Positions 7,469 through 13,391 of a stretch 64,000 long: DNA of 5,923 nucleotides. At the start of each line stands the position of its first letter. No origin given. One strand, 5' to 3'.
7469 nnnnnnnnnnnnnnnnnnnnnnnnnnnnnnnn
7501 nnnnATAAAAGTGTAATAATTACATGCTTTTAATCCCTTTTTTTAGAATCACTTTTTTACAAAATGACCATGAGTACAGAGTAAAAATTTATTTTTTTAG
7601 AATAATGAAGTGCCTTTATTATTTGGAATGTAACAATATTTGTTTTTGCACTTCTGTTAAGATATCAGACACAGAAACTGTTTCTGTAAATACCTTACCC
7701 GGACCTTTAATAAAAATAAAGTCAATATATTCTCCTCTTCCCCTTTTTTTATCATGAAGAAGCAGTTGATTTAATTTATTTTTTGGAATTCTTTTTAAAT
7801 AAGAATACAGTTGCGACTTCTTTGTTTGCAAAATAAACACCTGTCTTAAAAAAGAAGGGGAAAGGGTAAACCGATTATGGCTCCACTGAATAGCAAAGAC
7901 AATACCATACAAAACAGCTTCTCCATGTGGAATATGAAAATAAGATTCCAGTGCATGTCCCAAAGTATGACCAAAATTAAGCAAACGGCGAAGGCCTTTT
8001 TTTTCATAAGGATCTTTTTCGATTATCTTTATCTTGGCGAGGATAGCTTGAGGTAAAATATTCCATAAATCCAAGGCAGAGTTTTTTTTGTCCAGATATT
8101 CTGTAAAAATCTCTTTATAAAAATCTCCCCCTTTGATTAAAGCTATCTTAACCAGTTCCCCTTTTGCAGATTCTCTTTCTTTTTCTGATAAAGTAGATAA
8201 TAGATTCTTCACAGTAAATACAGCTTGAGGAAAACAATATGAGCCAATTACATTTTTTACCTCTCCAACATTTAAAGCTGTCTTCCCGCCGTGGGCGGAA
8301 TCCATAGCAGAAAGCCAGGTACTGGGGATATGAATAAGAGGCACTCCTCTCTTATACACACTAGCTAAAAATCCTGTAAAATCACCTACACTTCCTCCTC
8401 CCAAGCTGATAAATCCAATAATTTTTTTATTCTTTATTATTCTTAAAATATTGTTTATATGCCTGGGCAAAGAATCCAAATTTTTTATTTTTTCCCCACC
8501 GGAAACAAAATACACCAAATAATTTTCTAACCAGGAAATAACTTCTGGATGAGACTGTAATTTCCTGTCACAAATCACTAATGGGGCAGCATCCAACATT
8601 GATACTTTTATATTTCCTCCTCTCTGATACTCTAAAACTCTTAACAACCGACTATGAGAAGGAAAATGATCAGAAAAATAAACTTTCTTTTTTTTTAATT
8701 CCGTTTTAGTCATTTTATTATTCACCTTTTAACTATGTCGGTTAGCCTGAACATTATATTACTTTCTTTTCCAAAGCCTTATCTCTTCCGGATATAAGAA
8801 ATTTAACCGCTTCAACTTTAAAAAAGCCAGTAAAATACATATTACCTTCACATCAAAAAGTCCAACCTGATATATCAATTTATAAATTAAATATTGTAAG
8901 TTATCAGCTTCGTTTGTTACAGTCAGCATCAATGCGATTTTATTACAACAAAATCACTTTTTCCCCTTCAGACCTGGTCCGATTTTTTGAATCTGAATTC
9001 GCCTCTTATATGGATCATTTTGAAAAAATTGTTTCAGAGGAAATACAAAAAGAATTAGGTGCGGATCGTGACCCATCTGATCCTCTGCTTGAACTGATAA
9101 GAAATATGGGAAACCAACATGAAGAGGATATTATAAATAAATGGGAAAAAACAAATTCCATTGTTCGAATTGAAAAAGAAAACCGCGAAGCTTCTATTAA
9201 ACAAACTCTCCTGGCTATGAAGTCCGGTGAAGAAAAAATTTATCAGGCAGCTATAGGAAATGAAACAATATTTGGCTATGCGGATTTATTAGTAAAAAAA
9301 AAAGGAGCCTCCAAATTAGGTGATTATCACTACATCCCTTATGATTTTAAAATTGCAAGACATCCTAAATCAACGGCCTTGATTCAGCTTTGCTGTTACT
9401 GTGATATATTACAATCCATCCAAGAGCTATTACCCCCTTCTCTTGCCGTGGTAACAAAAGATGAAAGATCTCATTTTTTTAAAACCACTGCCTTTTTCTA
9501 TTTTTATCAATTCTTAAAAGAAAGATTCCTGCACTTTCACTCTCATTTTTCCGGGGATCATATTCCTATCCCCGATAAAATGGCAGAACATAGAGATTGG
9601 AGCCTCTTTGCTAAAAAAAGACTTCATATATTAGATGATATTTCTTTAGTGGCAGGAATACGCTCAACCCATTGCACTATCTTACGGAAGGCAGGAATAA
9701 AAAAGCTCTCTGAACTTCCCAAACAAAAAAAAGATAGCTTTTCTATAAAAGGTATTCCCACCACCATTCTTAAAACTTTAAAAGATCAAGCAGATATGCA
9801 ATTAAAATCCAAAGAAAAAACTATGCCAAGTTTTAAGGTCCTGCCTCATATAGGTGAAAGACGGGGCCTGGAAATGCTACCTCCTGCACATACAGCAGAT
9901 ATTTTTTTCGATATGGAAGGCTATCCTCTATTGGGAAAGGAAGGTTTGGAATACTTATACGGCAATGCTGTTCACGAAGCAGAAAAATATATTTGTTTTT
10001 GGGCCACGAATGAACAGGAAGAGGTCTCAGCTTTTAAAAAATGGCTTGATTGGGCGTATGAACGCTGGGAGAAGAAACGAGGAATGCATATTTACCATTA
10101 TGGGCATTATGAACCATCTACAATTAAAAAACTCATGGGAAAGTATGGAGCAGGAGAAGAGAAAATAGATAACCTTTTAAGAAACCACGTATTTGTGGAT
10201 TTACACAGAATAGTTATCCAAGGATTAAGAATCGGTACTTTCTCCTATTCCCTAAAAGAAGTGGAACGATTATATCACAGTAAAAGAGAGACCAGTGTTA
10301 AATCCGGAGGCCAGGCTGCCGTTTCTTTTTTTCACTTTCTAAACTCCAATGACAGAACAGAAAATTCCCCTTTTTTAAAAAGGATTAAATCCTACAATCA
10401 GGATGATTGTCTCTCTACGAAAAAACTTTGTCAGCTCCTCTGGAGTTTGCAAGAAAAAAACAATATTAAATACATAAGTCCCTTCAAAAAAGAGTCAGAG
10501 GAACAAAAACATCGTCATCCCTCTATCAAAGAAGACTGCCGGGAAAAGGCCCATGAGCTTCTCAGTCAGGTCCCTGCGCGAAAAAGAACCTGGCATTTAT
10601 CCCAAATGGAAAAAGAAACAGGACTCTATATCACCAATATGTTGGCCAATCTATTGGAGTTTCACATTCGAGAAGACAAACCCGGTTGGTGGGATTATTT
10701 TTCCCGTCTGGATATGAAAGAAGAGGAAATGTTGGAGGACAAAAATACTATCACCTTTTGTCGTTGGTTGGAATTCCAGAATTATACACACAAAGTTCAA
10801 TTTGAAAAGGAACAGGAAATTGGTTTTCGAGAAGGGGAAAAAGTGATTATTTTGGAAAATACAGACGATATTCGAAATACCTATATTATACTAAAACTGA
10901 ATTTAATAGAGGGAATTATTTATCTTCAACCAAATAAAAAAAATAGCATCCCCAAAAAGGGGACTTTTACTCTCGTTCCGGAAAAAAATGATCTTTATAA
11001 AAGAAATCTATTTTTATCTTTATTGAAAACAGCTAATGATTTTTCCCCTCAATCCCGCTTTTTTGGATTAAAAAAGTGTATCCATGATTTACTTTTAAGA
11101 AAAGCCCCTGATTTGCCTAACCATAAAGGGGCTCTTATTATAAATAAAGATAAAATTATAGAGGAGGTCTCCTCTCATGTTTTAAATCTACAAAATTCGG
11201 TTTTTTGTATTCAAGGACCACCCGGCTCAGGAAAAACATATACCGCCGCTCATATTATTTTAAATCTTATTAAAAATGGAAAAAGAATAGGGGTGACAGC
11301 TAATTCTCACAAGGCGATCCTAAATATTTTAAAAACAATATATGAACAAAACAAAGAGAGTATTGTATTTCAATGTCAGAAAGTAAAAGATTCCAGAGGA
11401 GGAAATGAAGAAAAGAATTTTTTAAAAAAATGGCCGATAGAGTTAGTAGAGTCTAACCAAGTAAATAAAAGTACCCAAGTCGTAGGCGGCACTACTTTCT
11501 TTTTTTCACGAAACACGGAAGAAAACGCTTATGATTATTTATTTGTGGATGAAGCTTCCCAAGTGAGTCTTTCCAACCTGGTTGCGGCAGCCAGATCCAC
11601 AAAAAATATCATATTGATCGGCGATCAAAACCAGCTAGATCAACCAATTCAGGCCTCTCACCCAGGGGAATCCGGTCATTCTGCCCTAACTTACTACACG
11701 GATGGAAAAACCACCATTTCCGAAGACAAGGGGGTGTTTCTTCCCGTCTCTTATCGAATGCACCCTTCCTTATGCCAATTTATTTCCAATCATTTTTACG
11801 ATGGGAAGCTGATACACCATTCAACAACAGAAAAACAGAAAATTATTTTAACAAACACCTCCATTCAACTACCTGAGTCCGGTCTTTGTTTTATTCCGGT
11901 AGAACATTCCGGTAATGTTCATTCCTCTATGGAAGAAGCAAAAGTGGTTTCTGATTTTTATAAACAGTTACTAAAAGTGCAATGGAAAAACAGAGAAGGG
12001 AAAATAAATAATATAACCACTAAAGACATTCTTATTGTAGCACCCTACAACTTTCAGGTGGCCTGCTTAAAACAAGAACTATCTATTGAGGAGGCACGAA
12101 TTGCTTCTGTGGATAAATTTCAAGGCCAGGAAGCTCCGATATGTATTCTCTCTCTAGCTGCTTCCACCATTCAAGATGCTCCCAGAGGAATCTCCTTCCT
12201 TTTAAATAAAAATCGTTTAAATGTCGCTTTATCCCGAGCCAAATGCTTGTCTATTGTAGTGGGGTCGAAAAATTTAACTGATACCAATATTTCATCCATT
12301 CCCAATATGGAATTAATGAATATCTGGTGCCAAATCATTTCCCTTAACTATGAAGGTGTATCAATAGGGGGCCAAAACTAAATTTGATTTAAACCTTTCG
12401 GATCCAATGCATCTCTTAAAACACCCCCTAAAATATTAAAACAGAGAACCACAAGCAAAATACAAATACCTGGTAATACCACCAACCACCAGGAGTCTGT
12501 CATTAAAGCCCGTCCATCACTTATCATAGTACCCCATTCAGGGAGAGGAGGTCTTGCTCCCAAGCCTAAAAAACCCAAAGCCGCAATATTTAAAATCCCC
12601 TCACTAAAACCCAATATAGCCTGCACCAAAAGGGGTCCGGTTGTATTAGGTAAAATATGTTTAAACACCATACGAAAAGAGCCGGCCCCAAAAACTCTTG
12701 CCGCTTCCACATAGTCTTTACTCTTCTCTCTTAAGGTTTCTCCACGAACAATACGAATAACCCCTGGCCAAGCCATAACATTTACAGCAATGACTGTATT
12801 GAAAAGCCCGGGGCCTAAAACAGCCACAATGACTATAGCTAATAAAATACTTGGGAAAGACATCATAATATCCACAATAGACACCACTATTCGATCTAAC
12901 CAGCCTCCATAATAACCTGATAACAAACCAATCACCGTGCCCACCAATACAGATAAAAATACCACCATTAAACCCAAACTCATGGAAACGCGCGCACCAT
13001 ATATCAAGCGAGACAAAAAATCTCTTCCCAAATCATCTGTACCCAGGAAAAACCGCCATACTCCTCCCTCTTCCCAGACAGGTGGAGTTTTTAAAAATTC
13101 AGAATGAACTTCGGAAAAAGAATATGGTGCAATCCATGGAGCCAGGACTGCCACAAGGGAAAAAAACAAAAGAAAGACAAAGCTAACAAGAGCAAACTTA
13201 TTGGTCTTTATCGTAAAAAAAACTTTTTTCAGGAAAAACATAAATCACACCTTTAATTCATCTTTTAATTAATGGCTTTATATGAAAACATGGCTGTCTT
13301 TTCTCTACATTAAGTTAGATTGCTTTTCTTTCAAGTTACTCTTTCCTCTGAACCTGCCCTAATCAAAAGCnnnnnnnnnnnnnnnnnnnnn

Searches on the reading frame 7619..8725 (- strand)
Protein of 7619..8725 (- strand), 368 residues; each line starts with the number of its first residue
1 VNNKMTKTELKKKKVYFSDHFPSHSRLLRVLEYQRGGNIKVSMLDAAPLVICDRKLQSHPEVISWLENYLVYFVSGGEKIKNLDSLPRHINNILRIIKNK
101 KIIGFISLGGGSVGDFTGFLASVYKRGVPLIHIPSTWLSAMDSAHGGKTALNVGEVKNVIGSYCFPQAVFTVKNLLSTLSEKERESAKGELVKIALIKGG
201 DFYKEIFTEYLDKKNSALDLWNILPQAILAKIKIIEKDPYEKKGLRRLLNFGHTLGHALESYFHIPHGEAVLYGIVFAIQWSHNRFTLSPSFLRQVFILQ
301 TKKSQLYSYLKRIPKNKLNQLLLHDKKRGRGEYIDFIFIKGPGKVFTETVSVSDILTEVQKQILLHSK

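Call 3: search_protein_families(library=pfam, proteins=[window:7619-8725:-], max_evalue=1)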
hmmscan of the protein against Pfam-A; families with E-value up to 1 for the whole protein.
window:7619-8725:- (368 aa): 4 families
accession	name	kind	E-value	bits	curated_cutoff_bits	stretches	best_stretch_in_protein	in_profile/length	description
PF01761.26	DHQ_synthase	-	2.4e-29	101.7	24.2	1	73-183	3-112/115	3-dehydroquinate synthase N-terminal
PF24621.2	DHQS_C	-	1.7e-25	90.1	27.6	1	189-327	3-143/144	3-dehydroquinate synthase C-terminal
PF00465.25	Fe-ADH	-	0.0037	17.3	31.3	1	84-136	63-130/168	Iron-containing alcohol dehydrogenase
PF25137.1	ADH_Fe_C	-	0.038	14.1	27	1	252-272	75-95/194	Fe-containing alcohol dehydrogenase family, C-terminal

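Call 4: search_protein_families(library=ncbifam, proteins=[window:7619-8725:-], max_evalue=1)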
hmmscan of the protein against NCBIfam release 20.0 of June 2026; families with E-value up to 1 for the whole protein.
window:7619-8725:- (368 aa): 6 families
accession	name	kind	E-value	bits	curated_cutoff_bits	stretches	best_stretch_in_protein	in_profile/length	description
TIGR01357.1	aroB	equivalog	1.6e-68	231.4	305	1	51-354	27-338/344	3-dehydroquinate synthase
TIGR04425.1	P_lya_rel_AroB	hypoth_equivalog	4.1e-58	197.1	400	1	43-358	23-339/348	AroB-related putative sugar phosphate phospholyase (cyclizing)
NF010556.0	PRK13951.1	equivalog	1.7e-43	149.3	560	1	74-356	211-488/492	bifunctional shikimate kinase AroK/3-dehydroquinate synthase AroB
NF004852.0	PRK06203.1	equivalog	9.2e-37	126.9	333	1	58-308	80-333/407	3-dehydroquinate synthase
NF010627.0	PRK14021.1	equivalog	4.5e-25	88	565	1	106-362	274-539/542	bifunctional shikimate kinase/3-dehydroquinate synthase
NF041833.1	Fe_ADH_ErcA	equivalog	0.18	10.8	550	0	100-142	103-144/382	alcohol dehydrogenase-like regulatory protein ErcA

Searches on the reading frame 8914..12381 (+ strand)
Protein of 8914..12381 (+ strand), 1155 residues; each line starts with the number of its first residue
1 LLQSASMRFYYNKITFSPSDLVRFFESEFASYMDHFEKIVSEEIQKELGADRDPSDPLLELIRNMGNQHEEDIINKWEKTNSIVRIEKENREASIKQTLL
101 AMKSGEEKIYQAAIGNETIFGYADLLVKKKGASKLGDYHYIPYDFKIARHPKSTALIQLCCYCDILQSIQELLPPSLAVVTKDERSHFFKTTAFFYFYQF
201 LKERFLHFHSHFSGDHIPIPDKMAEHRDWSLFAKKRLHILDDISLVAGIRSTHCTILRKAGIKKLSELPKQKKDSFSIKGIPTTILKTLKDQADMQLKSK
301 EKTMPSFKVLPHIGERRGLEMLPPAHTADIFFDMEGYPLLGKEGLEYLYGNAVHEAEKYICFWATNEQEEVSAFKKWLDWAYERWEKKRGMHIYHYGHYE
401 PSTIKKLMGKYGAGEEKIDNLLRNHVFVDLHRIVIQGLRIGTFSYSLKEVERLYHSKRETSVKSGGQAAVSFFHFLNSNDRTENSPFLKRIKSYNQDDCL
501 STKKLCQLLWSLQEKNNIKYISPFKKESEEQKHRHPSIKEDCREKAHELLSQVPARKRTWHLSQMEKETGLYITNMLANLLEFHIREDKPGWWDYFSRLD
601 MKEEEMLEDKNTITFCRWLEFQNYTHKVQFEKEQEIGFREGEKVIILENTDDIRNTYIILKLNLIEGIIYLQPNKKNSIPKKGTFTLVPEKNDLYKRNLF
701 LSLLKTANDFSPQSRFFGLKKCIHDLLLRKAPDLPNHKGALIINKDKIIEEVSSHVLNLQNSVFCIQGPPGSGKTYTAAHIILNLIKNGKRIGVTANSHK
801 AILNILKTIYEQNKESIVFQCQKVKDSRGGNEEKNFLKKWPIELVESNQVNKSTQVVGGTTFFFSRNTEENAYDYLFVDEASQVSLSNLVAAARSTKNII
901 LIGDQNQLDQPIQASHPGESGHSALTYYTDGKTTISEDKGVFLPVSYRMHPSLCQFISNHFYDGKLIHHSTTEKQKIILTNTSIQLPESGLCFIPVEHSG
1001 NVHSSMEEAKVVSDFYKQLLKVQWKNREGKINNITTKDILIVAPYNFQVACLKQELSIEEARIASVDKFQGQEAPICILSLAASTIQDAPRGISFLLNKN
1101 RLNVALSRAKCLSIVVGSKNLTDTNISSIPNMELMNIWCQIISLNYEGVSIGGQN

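Call 72: search_protein_families(library=pfam, proteins=[window:8914-12381:+], max_evalue=0.00001)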
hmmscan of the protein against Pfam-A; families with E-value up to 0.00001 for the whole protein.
window:8914-12381:+ (1155 aa): 9 families
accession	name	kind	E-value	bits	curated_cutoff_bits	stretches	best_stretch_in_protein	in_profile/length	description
PF13087.12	AAA_12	-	1.5e-35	123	27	1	938-1119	15-194/195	AAA domain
PF13482.12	RNase_H_2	-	4.2e-22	79.3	22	1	330-509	1-164/165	RNase_H superfamily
PF13245.12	AAA_19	-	9.8e-14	52.1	25.1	1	758-908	8-129/134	AAA domain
PF13086.12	AAA_11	-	1.1e-13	52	27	1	760-815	16-75/257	AAA domain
PF13604.12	AAA_30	-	3.7e-10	40.3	27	1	753-914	10-133/191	AAA domain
PF04851.21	ResIII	-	4.1e-07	30.5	22.5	1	759-886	21-139/164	Type III restriction enzyme, res subunit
PF01443.25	Viral_helicase1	-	1.2e-06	28.9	21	0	865-911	52-100/228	Viral superfamily 1 RNA helicase core domain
PF05127.21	NAT10_TcmA_helicase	-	1.6e-06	28.5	22.7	1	766-901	2-118/176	RNA cytidine acetyltransferase NAT10/TcmA, helicase domain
PF20720.3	nSTAND3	-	7.1e-06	26.2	27.2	0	760-817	16-68/155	Novel STAND NTPase 3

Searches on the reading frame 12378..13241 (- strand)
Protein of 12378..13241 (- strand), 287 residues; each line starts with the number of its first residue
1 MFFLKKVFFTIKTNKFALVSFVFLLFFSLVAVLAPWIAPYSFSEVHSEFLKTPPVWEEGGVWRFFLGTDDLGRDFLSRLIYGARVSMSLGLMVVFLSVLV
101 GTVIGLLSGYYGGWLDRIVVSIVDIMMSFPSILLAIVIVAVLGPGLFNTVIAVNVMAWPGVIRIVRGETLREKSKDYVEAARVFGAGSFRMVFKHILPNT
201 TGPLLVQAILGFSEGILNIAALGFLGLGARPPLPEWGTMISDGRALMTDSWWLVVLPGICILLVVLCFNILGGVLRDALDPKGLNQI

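Call 72: search_protein_families(library=pfam, proteins=[window:12378-13241:-], max_evalue=0.00001)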
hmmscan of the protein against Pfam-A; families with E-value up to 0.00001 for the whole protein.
window:12378-13241:- (287 aa): 2 families
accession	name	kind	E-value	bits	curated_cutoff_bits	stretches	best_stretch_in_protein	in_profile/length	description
PF00528.27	BPD_transp_1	-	2.6e-35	122.2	26.4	1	101-282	1-181/184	Binding-protein-dependent transport system inner membrane component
PF12911.12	OppC_N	-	2.7e-10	40.4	23.9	1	5-54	4-53/53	N-terminal TM domain of oligopeptide transport permease C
